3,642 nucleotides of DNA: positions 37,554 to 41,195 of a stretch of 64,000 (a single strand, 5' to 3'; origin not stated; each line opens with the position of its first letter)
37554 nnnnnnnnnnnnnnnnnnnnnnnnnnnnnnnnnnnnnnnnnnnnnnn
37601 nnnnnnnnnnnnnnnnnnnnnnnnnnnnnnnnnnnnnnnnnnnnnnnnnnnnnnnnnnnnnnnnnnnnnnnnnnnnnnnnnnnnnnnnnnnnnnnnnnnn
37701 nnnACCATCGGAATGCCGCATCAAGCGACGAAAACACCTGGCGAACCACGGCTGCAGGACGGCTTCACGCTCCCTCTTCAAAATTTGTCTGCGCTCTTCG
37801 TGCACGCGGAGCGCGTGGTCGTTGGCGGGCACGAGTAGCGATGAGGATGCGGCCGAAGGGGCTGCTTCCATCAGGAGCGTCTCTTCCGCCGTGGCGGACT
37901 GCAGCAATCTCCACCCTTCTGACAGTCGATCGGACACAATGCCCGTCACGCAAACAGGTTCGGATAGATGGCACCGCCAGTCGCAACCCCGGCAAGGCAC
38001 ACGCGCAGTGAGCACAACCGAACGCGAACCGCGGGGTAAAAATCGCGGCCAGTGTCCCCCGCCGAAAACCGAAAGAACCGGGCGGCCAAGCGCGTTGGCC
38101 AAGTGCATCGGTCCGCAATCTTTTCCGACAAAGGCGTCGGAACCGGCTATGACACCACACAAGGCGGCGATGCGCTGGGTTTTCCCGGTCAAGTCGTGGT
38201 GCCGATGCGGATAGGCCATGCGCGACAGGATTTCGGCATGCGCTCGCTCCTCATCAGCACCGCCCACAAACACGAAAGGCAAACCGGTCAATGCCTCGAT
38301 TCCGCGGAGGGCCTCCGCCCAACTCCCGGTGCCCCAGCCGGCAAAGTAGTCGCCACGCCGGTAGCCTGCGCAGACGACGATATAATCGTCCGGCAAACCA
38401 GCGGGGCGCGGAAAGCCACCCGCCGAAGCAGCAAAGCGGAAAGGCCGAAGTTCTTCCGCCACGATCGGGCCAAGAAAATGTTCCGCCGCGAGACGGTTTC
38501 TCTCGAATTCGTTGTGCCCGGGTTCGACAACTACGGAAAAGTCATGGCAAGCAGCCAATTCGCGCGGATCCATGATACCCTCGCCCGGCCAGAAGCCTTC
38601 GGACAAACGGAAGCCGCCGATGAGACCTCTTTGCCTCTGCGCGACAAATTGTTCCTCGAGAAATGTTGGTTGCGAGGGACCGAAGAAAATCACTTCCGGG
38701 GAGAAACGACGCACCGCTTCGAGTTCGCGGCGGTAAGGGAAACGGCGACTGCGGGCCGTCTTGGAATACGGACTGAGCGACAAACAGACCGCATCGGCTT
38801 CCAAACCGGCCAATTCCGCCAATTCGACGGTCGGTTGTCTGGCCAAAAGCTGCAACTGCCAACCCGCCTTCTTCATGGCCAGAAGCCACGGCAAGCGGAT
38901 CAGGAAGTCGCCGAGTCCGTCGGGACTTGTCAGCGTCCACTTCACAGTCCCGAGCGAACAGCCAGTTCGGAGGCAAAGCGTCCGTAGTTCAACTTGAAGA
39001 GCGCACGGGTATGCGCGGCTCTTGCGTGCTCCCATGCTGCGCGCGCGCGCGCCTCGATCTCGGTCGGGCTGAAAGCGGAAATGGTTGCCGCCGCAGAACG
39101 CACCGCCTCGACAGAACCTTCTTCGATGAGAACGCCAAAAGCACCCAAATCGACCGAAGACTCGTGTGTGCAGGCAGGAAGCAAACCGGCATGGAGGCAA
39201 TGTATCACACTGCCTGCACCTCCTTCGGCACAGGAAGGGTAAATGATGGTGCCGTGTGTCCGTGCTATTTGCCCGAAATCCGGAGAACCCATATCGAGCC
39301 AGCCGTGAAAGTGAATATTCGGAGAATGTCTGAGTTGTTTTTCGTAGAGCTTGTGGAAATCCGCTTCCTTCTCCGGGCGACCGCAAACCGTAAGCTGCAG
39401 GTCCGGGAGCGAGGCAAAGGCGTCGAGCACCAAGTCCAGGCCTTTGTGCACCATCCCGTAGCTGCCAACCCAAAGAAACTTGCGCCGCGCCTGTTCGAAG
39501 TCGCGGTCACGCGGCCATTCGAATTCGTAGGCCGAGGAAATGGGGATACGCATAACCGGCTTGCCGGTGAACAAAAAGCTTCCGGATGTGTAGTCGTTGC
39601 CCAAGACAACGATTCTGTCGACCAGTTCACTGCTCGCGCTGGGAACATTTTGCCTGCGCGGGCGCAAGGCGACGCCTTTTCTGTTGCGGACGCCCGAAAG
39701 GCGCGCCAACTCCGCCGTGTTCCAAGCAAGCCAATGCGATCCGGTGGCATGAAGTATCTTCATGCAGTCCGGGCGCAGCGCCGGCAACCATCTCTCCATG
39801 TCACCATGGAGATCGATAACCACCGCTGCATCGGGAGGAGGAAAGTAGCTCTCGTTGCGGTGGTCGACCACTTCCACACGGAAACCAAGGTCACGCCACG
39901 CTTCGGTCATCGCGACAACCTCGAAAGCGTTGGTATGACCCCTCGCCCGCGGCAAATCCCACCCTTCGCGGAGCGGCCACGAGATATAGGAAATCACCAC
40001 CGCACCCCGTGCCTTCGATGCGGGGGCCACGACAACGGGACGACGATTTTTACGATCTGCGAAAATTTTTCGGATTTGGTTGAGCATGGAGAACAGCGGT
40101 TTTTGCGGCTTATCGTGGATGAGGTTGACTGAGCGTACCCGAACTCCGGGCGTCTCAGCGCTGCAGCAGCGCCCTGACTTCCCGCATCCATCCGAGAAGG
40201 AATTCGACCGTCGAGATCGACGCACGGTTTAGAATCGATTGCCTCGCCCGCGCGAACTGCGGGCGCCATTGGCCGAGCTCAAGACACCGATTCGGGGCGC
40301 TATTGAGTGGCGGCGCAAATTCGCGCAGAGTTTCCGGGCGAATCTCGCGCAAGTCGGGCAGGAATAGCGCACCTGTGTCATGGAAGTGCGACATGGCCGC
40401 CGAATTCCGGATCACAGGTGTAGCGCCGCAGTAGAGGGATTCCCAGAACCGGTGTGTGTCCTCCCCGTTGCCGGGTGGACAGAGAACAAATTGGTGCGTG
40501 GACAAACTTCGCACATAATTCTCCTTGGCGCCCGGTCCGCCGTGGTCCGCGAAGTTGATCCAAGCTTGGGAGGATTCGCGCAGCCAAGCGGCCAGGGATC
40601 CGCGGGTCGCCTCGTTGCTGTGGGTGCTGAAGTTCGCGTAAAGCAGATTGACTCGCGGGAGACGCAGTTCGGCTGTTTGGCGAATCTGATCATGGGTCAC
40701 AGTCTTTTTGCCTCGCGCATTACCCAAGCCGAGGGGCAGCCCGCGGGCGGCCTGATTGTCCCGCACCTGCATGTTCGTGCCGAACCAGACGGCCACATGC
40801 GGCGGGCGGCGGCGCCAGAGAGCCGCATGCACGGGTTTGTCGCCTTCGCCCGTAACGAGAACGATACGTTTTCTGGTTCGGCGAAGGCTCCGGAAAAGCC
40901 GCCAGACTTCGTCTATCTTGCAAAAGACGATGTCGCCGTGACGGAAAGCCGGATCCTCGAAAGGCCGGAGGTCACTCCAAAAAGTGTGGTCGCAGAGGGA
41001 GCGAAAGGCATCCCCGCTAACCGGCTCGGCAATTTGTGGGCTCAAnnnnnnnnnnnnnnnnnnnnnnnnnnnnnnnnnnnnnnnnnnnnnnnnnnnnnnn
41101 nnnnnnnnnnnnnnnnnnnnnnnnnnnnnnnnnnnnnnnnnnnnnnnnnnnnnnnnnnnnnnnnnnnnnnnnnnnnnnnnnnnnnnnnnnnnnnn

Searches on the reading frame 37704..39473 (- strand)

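Call 30: search_protein_families(library=pfam, proteins=[window:37704-39473:-], max_evalue=0.01)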
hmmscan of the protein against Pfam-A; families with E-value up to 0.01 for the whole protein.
window:37704-39473:- (590 aa): 1 family
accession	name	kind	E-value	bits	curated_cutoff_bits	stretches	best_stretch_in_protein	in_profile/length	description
PF01075.23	Glyco_transf_9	-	1.8e-13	50.8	22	1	360-493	103-232/247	Glycosyltransferase family 9 (heptosyltransferase)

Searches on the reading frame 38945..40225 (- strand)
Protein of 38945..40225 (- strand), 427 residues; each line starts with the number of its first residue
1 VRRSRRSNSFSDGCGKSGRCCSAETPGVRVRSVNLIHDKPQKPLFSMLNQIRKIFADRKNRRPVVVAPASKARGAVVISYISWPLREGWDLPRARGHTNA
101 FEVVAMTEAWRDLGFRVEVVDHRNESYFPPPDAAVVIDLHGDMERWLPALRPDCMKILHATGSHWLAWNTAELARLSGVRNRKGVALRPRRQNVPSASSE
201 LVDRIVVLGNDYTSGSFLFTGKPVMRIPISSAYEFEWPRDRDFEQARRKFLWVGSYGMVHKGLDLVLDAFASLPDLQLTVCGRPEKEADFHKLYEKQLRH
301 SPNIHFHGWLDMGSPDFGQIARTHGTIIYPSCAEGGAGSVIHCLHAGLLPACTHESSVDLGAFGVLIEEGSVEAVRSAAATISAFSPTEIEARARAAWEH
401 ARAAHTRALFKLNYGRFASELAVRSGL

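Call 26: search_protein_families(library=pfam, proteins=[window:38945-40225:-], max_evalue=0.001)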
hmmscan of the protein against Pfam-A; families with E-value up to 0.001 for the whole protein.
window:38945-40225:- (427 aa): 2 families
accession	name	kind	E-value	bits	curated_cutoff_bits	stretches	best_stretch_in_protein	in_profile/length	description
PF13692.12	Glyco_trans_1_4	-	5.5e-08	33.6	27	1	248-380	2-137/142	Glycosyl transferases group 1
PF00534.26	Glycos_transf_1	-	8.5e-06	25.8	26.4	1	239-353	7-122/172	Glycosyl transferases group 1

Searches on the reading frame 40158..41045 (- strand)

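Call 26: search_protein_families(library=pfam, proteins=[window:40158-41045:-], max_evalue=0.001)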
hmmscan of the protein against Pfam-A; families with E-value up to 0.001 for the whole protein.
window:40158-41045:- (296 aa): 2 families
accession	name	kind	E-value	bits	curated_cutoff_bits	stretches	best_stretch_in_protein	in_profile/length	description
PF24785.1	RXYLT1_C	-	2.8e-05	24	27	1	173-219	66-112/187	RXYLT1 C-terminal domain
PF03016.20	Exostosin_GT47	-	3.8e-05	23.6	33.4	1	131-212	172-256/293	Exostosin GT47 domain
